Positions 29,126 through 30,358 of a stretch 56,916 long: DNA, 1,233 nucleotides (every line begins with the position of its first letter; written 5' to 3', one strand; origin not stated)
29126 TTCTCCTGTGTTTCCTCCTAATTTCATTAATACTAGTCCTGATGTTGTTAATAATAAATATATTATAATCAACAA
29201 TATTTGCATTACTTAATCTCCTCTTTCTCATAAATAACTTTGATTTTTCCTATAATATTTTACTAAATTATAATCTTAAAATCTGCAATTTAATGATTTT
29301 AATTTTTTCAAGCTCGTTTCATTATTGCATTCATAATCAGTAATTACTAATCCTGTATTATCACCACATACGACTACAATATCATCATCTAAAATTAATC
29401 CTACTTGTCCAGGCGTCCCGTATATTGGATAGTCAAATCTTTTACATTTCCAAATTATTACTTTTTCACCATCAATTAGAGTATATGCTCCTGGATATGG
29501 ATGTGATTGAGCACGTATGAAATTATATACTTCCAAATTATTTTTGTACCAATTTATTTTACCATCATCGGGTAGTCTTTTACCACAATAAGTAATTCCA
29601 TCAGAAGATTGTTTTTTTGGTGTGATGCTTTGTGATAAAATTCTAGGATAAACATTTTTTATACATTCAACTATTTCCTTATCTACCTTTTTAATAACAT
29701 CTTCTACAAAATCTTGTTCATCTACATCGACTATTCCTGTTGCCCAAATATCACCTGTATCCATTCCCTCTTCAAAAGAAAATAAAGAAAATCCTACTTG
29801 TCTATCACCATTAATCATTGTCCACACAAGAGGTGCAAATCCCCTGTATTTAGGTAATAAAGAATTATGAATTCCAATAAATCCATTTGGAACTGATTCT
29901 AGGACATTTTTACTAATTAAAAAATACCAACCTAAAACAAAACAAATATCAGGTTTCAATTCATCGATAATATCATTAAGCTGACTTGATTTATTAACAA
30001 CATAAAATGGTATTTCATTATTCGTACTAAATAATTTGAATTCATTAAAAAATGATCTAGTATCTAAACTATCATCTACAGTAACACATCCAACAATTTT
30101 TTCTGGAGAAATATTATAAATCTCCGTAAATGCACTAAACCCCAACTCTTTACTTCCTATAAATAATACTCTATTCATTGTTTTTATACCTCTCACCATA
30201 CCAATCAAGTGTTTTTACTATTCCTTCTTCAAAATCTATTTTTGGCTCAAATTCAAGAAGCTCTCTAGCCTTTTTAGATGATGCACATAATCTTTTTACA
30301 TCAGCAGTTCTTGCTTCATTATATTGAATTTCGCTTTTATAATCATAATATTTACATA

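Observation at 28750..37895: Arn/Gtr-like lipid-carrier amino-sugar decoration cassette in a monoderm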

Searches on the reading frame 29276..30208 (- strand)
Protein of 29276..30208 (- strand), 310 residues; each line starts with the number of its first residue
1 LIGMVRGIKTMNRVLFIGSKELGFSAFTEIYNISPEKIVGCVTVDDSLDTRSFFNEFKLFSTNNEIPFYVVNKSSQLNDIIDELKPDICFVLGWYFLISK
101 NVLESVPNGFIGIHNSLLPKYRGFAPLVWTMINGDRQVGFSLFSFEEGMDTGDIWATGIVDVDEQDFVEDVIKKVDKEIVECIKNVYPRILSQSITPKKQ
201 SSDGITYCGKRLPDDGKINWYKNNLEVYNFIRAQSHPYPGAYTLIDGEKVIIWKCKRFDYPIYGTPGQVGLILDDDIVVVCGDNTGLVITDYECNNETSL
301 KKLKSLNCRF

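Call 4: search_protein_families(library=pfam, proteins=[window:29276-30208:-], max_evalue=0.01)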
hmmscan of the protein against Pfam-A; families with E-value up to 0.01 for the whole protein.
window:29276-30208:- (310 aa): 2 families
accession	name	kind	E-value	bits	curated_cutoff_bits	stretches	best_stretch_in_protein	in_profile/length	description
PF00551.24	Formyl_trans_N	-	2.8e-23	83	26.1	1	74-178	68-172/181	Formyl transferase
PF02911.23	Formyl_trans_C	-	6.6e-15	55.6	21.1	1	213-292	4-82/100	Formyl transferase, C-terminal domain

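Call 5: search_protein_families(library=ncbifam, proteins=[window:29276-30208:-], max_evalue=0.001)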
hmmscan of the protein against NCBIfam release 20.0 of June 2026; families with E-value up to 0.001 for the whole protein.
window:29276-30208:- (310 aa): 7 families
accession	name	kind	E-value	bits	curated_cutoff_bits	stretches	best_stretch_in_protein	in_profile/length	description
NF005414.0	PRK06988.1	equivalog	6.3e-50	169.9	316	1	12-296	3-289/311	formyltransferase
NF005998.1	PRK08125.1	equivalog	3.4e-48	164.5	777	1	20-293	9-280/649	bifunctional UDP-4-amino-4-deoxy-L-arabinose formyltransferase/UDP-glucuronic acid oxidase ArnA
TIGR00460.1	fmt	equivalog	1.8e-42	145.6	201.5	1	13-291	2-286/315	methionyl-tRNA formyltransferase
TIGR00639.1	PurN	equivalog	1.8e-12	47.2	150.1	1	76-187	70-181/192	phosphoribosylglycinamide formyltransferase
NF005755.0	PRK07579.1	equivalog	8e-11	42.2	238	1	73-242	55-222/245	dTDP-4-amino-4,6-dideoxyglucose formyltransferase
TIGR00655.1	PurU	equivalog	4.5e-08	33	285.95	1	71-178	146-252/280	formyltetrahydrofolate deformylase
NF004684.0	PRK06027.1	subfamily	9e-07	28.9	223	1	72-174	152-254/286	formyltetrahydrofolate deformylase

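Call 13: search_solved_structures(query=window:29276-30208:-, max_evalue=1e-8)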
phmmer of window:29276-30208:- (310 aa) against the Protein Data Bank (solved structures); distinct sequences matched with E-value up to 1e-8: 24.
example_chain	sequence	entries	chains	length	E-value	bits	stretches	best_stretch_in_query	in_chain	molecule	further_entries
8gjh_A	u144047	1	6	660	1e-31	113.3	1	41-291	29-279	Bifunctional polymyxin resistance protein ArnA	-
6pih_A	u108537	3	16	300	3.5e-31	111.6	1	41-291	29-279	Bifunctional polymyxin resistance protein ArnA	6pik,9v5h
1yrw_A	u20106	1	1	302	3.6e-31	111.5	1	41-291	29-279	protein ArnA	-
2bln_A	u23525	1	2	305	3.7e-31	111.5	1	41-291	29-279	PROTEIN YFBG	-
5j63_A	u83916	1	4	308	3.8e-31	111.5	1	41-291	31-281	Bifunctional polymyxin resistance protein ArnA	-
1z7e_A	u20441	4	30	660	2.7e-30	108.6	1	41-291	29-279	protein ArnA | Bifunctional polymyxin resistance protein ArnA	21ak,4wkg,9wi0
4iqf_A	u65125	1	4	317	2.3e-28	102.3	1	81-295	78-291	Methionyl-tRNA formyltransferase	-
3tqq_A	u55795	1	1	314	3e-23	85.5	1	58-271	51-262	Methionyl-tRNA formyltransferase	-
1fmt_A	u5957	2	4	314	1.5e-21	79.9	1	54-284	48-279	METHIONYL-TRNA FMET FORMYLTRANSFERASE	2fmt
4qpd_A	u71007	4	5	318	5e-20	74.9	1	74-267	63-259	10-formyltetrahydrofolate dehydrogenase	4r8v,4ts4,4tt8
1s3i_A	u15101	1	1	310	4.5e-19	71.8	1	99-253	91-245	10-formyltetrahydrofolate dehydrogenase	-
4qpc_A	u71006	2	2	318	6.6e-19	71.2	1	74-267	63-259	10-formyltetrahydrofolate dehydrogenase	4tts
3q0i_A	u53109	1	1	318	1e-18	70.6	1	58-298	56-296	Methionyl-tRNA formyltransferase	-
7rlt_A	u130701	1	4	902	3.3e-18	68.9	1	100-253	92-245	Cytosolic 10-formyltetrahydrofolate dehydrogenase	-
7rlu_A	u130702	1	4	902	3.3e-18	68.9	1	100-253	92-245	Cytosolic 10-formyltetrahydrofolate dehydrogenase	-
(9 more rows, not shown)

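Call 19: find_homologous_proteins(query=window:29276-30208:-, max_evalue=1e-10)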
Query window:29276-30208:- (310 aa): 972 proteins with E <= 1e-10 among 1676 candidates; the best 120 are listed.
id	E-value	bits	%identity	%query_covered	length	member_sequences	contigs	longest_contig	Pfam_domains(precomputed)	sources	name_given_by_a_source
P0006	1.6e-203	693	100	97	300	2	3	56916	PF00551.25,PF02911.24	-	-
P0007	1.5e-109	384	54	97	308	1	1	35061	PF00551.25,PF02911.24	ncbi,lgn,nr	ncbi:MAG: methionyl-tRNA formyltransferase [Eubacteriales bacterium]|nr:methionyl-tRNA formyltransfe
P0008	4.8e-107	376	53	97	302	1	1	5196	PF00551.25,PF02911.24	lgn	-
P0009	7.6e-106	372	53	97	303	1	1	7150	PF00551.25,PF02911.24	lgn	-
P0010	1.1e-105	371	52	97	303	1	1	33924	PF00551.25,PF02911.24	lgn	-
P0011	5.7e-105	369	51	98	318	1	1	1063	PF00551.25,PF02911.24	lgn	-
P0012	3.9e-102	360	49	97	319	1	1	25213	PF00551.25,PF02911.24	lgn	-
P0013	5.6e-102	359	50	97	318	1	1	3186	PF00551.25,PF02911.24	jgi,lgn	-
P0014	2.4e-100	354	53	93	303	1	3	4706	PF00551.25,PF02911.24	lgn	-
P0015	1.4e-99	351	48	97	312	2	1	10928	PF00551.25,PF02911.24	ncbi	-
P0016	1.4e-99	351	49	97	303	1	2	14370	PF00551.25,PF02911.24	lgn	-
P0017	1.1e-98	348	50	96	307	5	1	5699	PF00551.25,PF02911.24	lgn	-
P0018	1.9e-98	347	53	91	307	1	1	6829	PF00551.25,PF02911.24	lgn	-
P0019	2.4e-98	347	48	97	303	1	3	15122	PF00551.25,PF02911.24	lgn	-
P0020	4.5e-98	346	52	91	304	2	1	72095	PF00551.25,PF02911.24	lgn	-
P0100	2.4e-90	321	48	96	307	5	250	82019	PF00551.25,PF02911.24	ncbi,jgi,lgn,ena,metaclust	jgi:methionyl-tRNA formyltransferase|metaclust:\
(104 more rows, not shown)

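Call 21: find_encoding_contigs(protein=P0007, flank=10000, max_places=2)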
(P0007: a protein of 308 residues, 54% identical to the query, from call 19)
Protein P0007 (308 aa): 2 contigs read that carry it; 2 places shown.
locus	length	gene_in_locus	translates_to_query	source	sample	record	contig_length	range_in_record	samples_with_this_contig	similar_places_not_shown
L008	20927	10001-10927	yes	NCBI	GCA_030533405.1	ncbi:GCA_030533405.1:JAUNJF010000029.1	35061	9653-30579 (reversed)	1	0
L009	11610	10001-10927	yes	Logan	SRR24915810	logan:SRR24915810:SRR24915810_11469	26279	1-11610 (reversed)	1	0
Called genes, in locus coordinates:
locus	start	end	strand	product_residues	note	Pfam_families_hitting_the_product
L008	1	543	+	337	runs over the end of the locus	PF00535:Glycos_transf_2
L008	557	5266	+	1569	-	PF04422:FrhB_FdhB_N (weak), PF04432:FrhB_FdhB_C, PF04230:PS_pyruv_trans, PF00535:Glycos_transf_2, PF10111:Glyco_tranf_2_2 (weak), PF13641:Glyco_tranf_2_3, PF00534:Glycos_transf_1, PF13692:Glyco_trans_1_4, +2 more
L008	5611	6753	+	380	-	-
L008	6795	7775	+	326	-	PF01408:GFO_IDH_MocA, PF22725:GFO_IDH_MocA_C3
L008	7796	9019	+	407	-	PF01041:DegT_DnrJ_EryC1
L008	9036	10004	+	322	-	PF01073:3Beta_HSD, PF01370:Epimerase, PF02719:Polysacc_synt_2, PF07993:NAD_binding_4 (faint), PF16363:GDP_Man_Dehyd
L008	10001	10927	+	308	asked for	PF00551:Formyl_trans_N, PF02911:Formyl_trans_C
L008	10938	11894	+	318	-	PF00535:Glycos_transf_2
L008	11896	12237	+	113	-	PF00892:EamA (faint)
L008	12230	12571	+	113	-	PF00892:EamA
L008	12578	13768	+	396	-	PF00266:Aminotran_5 (weak), PF01041:DegT_DnrJ_EryC1, PF01053:Cys_Met_Meta_PP, PF01212:Beta_elim_lyase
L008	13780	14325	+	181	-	PF25084:LbH_EIF2B, PF00132:Hexapep, PF14602:Hexapep_2 (faint), PF25087:GMPPB_C (weak), PF00132:Hexapep (weak)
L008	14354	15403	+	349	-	PF01408:GFO_IDH_MocA, PF02894:GFO_IDH_MocA_C, PF22725:GFO_IDH_MocA_C3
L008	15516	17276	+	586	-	PF02878:PGM_PMM_I, PF02879:PGM_PMM_II, PF02880:PGM_PMM_III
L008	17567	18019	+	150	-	-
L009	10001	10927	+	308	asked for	PF00551:Formyl_trans_N, PF02911:Formyl_trans_C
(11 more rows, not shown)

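Call 22: find_encoding_contigs(protein=P0100, flank=10000, max_places=3)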
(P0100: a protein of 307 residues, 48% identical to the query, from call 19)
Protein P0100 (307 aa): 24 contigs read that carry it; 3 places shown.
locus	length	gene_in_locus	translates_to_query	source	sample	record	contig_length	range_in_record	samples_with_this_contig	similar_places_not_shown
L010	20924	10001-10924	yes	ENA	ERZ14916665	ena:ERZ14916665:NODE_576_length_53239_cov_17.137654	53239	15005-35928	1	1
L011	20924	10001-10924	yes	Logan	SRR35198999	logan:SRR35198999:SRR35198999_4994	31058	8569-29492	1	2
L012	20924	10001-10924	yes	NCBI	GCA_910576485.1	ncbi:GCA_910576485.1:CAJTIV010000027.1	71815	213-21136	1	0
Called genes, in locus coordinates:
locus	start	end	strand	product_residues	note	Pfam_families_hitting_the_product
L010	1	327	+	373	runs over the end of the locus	PF02350:Epimerase_2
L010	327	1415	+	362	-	PF01408:GFO_IDH_MocA, PF02894:GFO_IDH_MocA_C, PF22725:GFO_IDH_MocA_C3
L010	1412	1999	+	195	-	PF25084:LbH_EIF2B, PF00132:Hexapep, PF14602:Hexapep_2 (faint), PF25087:GMPPB_C (weak)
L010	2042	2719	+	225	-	PF00551:Formyl_trans_N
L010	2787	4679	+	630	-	PF13522:GATase_6, PF13537:GATase_7, PF00733:Asn_synthase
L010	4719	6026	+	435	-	-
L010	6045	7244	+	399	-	PF00266:Aminotran_5, PF00155:Aminotran_1_2, PF01041:DegT_DnrJ_EryC1, PF01212:Beta_elim_lyase, PF01053:Cys_Met_Meta_PP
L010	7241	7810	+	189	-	PF25084:LbH_EIF2B, PF25087:GMPPB_C (weak), PF25247:LbH_GLGC (faint), PF00132:Hexapep, PF14602:Hexapep_2 (faint), PF25087:GMPPB_C (weak), PF00132:Hexapep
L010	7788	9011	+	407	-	PF01041:DegT_DnrJ_EryC1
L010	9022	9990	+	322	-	PF01073:3Beta_HSD, PF01370:Epimerase, PF02719:Polysacc_synt_2, PF07993:NAD_binding_4 (faint), PF16363:GDP_Man_Dehyd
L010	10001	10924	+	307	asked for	PF00551:Formyl_trans_N, PF02911:Formyl_trans_C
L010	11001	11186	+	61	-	PF22537:WbmS-like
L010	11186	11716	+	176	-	PF22537:WbmS-like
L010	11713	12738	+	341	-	PF00551:Formyl_trans_N, PF02911:Formyl_trans_C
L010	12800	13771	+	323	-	PF01408:GFO_IDH_MocA, PF03447:NAD_binding_3 (weak), PF02894:GFO_IDH_MocA_C, PF22725:GFO_IDH_MocA_C3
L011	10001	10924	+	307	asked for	PF00551:Formyl_trans_N, PF02911:Formyl_trans_C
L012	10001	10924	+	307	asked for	PF00551:Formyl_trans_N, PF02911:Formyl_trans_C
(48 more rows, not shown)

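Call 28: find_related_loci(query=A1, collection=genome_contigs, flank=10000)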
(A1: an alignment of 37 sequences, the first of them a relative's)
Query A1 (300 aa) in genome_contigs; peptide patterns used: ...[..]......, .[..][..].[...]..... (x = any residue, [..] = any of these).
361 stretches matched a pattern; 318 encode a relative of the query (tblastn E <= 1e-3); the best 80 are kept; 80 distinct loci.
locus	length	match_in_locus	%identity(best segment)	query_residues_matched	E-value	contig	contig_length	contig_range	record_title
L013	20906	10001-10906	54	1-300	2e-112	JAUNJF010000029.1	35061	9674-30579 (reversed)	MAG: Eubacteriales bacterium isolate S2A_St_11 NODE_287_length_35061_cov_26.314089, whole genome shotgun sequence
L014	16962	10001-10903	47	1-300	6e-98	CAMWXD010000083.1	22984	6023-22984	MAG TPA_asm: uncultured Eubacterium sp. isolate SRR14411328_bin.4_metawrap_v1.3_MAG genome assembly, contig: NODE.768_le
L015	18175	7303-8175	51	2-296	2e-97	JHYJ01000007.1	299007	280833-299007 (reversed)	Lachnospiraceae bacterium AB2028 T322DRAFT_scaffold00005.5_C, whole genome shotgun sequence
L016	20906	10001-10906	46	1-300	8e-97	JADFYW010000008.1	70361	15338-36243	MAG: Fibrobacteria bacterium isolate nGRbin1 nGR_bin1_NODE_8_length_70361_cov_7.939702, whole genome shotgun sequence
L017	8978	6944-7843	47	3-300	1e-96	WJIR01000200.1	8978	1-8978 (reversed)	MAG: Candidatus Zixiibacteriota bacterium isolate Bin_336 k141_2870355, whole genome shotgun sequence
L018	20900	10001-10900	47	3-300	5e-96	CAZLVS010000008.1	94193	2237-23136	MAG TPA_asm: uncultured Ignavibacteria bacterium isolate binchicken_co17_427 genome assembly, contig: NODE_702_length_94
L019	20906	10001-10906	47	1-300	2e-95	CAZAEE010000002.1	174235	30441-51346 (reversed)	MAG TPA_asm: uncultured Gammaproteobacteria bacterium isolate SRP200132_co2_487 genome assembly, contig: NODE_16_length_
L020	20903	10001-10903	47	1-300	7e-96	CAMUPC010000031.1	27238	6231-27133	MAG TPA_asm: uncultured Eubacterium sp. isolate SRR14038236_bin.36_metawrap_v1.3_MAG genome assembly, contig: NODE.2782_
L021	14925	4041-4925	47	1-297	2e-95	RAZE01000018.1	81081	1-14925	Bacterium 1XD8-76 strain 1XD8-76 Scaffold18_1, whole genome shotgun sequence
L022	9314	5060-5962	46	2-300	7e-95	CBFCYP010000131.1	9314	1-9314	MAG TPA_asm: uncultured bacterium isolate SRR26215681_binner13_Refined_78 genome assembly, contig: ERZ25073475.7704, who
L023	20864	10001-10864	44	2-289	2e-93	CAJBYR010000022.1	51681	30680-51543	MAG: uncultured beta proteobacterium isolate Loc080925-6m_bin-0485 genome assembly, contig: bin-0485:022/347, whole geno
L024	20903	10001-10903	47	2-300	5e-93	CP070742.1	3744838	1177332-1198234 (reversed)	MAG: Candidatus Zixiibacteriota bacterium isolate bin38 chromosome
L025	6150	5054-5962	44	1-300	1e-92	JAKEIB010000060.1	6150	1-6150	MAG: Planctomycetota bacterium isolate PMV_8.38 PMV_8.38.k101_93775, whole genome shotgun sequence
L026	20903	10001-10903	46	1-297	3e-92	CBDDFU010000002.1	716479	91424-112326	MAG: Pirellulales bacterium isolate 6e7ebcb4-9be1-4cbf-999d-007ef4825789 genome assembly, contig: contig_2, whole genome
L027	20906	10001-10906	45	1-300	4e-92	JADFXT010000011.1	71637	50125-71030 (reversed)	MAG: Candidatus Omnitrophota bacterium isolate nDJH15bin6 nDJH15_bin6_NODE_11_length_71637_cov_4.849490, whole genome sh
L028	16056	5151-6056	46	2-300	1e-91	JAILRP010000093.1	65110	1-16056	MAG: Lachnospiraceae bacterium isolate RUI387 k141_551110_flag=0_multi=17.9974_len=65110, whole genome shotgun sequence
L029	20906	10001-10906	48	3-300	4e-91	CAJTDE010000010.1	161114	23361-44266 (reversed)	Clostridia bacterium isolate B52_52_BC_H genome assembly, contig: MGBC000113.10, whole genome shotgun sequence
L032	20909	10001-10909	45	2-300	3e-90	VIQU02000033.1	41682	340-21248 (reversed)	Lachnospiraceae bacterium MD308 11_Assembly.final.scaffolds_scaffold33.1, whole genome shotgun sequence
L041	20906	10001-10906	47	2-299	5e-87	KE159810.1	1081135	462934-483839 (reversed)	Lachnospiraceae bacterium 10-1 genomic scaffold acPFo-supercont1.2, whole genome shotgun sequence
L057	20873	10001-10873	46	3-294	1e-74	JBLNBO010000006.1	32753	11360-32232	MAG: Ignavibacteriales bacterium isolate MAG149 PRJNA951521_bin10_renamed_5, whole genome shotgun sequence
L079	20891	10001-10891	33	4-300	1e-50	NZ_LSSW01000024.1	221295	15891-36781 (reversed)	Ectopseudomonas composti strain LY1 contig24, whole genome shotgun sequence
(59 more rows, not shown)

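Call 34: search_protein_families(library=pfam, proteins=[L079:55-1098:+, L079:1120-2436:+, L079:2488-3453:+, L079:3326-4042:+, L079:3976-5130:+, L079:5373-6473:+, L079:10910-11890:+, L079:11887-12903:+, L079:12926-14230:+, L079:14223-15680:+], max_evalue=0.00001)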
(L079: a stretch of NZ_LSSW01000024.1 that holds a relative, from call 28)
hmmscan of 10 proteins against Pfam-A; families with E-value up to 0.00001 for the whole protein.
L079:55-1098:+ (347 aa): 2 families
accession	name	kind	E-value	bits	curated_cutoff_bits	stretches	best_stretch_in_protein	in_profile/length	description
PF10996.14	Beta-Casp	-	1.3e-29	103.6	27.7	1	111-262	1-120/120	Beta-Casp domain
PF07521.17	RMMBL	-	1.9e-13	50.6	21.6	1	279-334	2-56/63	Zn-dependent metallo-hydrolase RNA specificity domain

L079:1120-2436:+ (438 aa): 4 families
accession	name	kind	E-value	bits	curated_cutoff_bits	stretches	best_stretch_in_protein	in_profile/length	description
PF03721.20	UDPG_MGDP_dh_N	-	5.5e-47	160.2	27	1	20-194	3-181/187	UDP-glucose/GDP-mannose dehydrogenase family, NAD binding domain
PF00984.24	UDPG_MGDP_dh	-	1.7e-30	105.4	25.4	1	215-305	2-93/94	UDP-glucose/GDP-mannose dehydrogenase family, central domain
PF03720.21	UDPG_MGDP_dh_C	-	1.8e-22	80.1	30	1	332-427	1-100/103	UDP-glucose/GDP-mannose dehydrogenase family, UDP binding domain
PF03446.21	NAD_binding_2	-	9.4e-06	26.2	21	0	20-143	2-102/161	NAD binding domain of 6-phosphogluconate dehydrogenase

L079:2488-3453:+ (321 aa): 2 families
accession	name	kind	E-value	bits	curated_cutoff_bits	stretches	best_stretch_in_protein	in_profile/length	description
PF02894.22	GFO_IDH_MocA_C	-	1.5e-22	81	22.9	1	160-313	17-214/218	Oxidoreductase family, C-terminal alpha/beta domain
PF01408.29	GFO_IDH_MocA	-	4.5e-21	76.2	24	1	8-131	2-117/120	Oxidoreductase family, NAD-binding Rossmann fold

L079:3326-4042:+ (238 aa): 3 families
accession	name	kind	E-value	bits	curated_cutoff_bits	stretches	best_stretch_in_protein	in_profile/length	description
PF00132.30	Hexapep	-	2.1e-19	68.8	27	2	58-93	1-36/36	Bacterial transferase hexapeptide (six repeats)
PF25084.1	LbH_EIF2B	-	2e-09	37.8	54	0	48-129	5-84/105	EIF2B subunit epsilon LbH domain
PF14602.12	Hexapep_2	-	5.2e-06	26.5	27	0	151-179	7-33/34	Hexapeptide repeat of succinyl-transferase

L079:3976-5130:+ (384 aa): 5 families
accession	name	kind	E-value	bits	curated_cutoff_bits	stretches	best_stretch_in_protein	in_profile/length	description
PF01041.23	DegT_DnrJ_EryC1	-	2e-120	402.8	19.8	1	35-378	3-359/360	DegT/DnrJ/EryC1/StrS aminotransferase family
PF00155.27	Aminotran_1_2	-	1.1e-12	48.3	19.7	1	34-234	18-247/361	Aminotransferase class I and II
PF01212.27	Beta_elim_lyase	-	4.6e-10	39.7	27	1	49-239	25-231/288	Beta-eliminating lyase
PF01053.26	Cys_Met_Meta_PP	-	1.9e-07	30.4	27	1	56-180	52-176/381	Cys/Met metabolism PLP-dependent enzyme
PF00266.25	Aminotran_5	-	2.5e-07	30.4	21.5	1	41-183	28-181/371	Aminotransferase class-V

L079:5373-6473:+ (366 aa): 1 family
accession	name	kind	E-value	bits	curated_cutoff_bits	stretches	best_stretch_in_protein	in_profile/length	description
PF01041.23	DegT_DnrJ_EryC1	-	5.4e-77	259.9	19.8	1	12-356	10-359/360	DegT/DnrJ/EryC1/StrS aminotransferase family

L079:10910-11890:+ (326 aa): 0 families

L079:11887-12903:+ (338 aa): 2 families
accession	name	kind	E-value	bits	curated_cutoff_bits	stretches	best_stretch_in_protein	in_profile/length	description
PF02911.23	Formyl_trans_C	-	2.1e-13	50.7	21.1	1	210-290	4-83/100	Formyl transferase, C-terminal domain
PF00551.24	Formyl_trans_N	-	2.1e-08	34.5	26.1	1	23-159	25-154/181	Formyl transferase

L079:12926-14230:+ (434 aa): 0 families

L079:14223-15680:+ (485 aa): 2 families
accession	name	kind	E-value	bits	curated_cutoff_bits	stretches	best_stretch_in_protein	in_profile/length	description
PF01943.22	Polysacc_synt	-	1.6e-18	67.5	28.2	1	5-274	1-269/274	Polysaccharide biosynthesis protein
PF13440.11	Polysacc_synt_3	-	1e-13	51.7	23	1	31-274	3-239/293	Polysaccharide biosynthesis protein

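Call 38: search_protein_families(library=pfam, proteins=[L028:4208-5143:+, L014:8358-9317:+, L041:10937-11854:+, L028:6068-6805:+, L015:9410-10129:+, L013:5326-6753:+, L015:11806-13563:+, L057:1878-4100:+, L019:11936-14296:+, L021:5975-7435:-], max_evalue=0.01)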
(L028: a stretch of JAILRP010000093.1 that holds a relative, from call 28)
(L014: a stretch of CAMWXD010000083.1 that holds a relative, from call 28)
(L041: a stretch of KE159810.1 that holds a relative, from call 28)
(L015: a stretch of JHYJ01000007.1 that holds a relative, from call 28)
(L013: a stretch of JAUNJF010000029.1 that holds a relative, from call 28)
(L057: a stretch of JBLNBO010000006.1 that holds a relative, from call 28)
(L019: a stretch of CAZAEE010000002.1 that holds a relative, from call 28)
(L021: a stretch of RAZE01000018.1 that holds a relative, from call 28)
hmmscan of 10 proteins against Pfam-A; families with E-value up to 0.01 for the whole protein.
L028:4208-5143:+ (311 aa): 2 families
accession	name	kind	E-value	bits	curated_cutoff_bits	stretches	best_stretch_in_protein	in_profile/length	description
PF04055.27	Radical_SAM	-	1.4e-20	74.5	29.5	1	12-145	1-139/166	Radical SAM superfamily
PF13186.11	SPASM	-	2.3e-08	34.7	21.5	1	218-283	1-66/67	Iron-sulfur cluster-binding domain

L014:8358-9317:+ (319 aa): 2 families
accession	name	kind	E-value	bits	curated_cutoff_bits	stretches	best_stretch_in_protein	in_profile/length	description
PF04055.27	Radical_SAM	-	4.6e-19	69.6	29.5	1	26-159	1-139/166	Radical SAM superfamily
PF13186.11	SPASM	-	5.5e-07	30.2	21.5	1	231-297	1-67/67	Iron-sulfur cluster-binding domain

L041:10937-11854:+ (305 aa): 2 families
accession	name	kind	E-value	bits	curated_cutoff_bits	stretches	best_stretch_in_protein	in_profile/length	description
PF04055.27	Radical_SAM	-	3.1e-20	73.4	29.5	1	12-127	1-121/166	Radical SAM superfamily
PF13186.11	SPASM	-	3.3e-08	34.1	21.5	1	218-285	1-67/67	Iron-sulfur cluster-binding domain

L028:6068-6805:+ (245 aa): 0 families

L015:9410-10129:+ (239 aa): 0 families

L013:5326-6753:+ (475 aa): 0 families

L015:11806-13563:+ (585 aa): 0 families

L057:1878-4100:+ (740 aa): 0 families

L019:11936-14296:+ (786 aa): 1 family
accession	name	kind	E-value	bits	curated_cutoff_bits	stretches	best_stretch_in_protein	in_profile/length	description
PF09586.16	YfhO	-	4.5e-11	42.3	28.5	1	685-762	754-832/835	Bacterial membrane protein YfhO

L021:5975-7435:- (486 aa): 0 families

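Call 49: search_solved_structures(query=P0006, max_evalue=1e-20, show_alignments=4)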
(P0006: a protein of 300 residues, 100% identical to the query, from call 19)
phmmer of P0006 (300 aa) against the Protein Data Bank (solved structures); distinct sequences matched with E-value up to 1e-20: 9.
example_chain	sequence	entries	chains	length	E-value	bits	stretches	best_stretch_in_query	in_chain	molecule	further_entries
8gjh_A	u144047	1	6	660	9.8e-32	113.4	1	31-281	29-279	Bifunctional polymyxin resistance protein ArnA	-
6pih_A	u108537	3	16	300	3.3e-31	111.6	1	31-281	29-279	Bifunctional polymyxin resistance protein ArnA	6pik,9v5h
1yrw_A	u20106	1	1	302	3.4e-31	111.6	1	31-281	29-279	protein ArnA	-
2bln_A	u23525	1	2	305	3.5e-31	111.6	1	31-281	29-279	PROTEIN YFBG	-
5j63_A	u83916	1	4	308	3.6e-31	111.5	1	31-281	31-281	Bifunctional polymyxin resistance protein ArnA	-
1z7e_A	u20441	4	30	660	2.6e-30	108.7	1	31-281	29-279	protein ArnA | Bifunctional polymyxin resistance protein ArnA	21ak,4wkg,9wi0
4iqf_A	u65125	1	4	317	2.7e-28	102.1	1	71-285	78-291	Methionyl-tRNA formyltransferase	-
3tqq_A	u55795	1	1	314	2.9e-23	85.6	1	48-261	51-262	Methionyl-tRNA formyltransferase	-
1fmt_A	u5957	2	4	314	1.6e-21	79.9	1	45-274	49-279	METHIONYL-TRNA FMET FORMYLTRANSFERASE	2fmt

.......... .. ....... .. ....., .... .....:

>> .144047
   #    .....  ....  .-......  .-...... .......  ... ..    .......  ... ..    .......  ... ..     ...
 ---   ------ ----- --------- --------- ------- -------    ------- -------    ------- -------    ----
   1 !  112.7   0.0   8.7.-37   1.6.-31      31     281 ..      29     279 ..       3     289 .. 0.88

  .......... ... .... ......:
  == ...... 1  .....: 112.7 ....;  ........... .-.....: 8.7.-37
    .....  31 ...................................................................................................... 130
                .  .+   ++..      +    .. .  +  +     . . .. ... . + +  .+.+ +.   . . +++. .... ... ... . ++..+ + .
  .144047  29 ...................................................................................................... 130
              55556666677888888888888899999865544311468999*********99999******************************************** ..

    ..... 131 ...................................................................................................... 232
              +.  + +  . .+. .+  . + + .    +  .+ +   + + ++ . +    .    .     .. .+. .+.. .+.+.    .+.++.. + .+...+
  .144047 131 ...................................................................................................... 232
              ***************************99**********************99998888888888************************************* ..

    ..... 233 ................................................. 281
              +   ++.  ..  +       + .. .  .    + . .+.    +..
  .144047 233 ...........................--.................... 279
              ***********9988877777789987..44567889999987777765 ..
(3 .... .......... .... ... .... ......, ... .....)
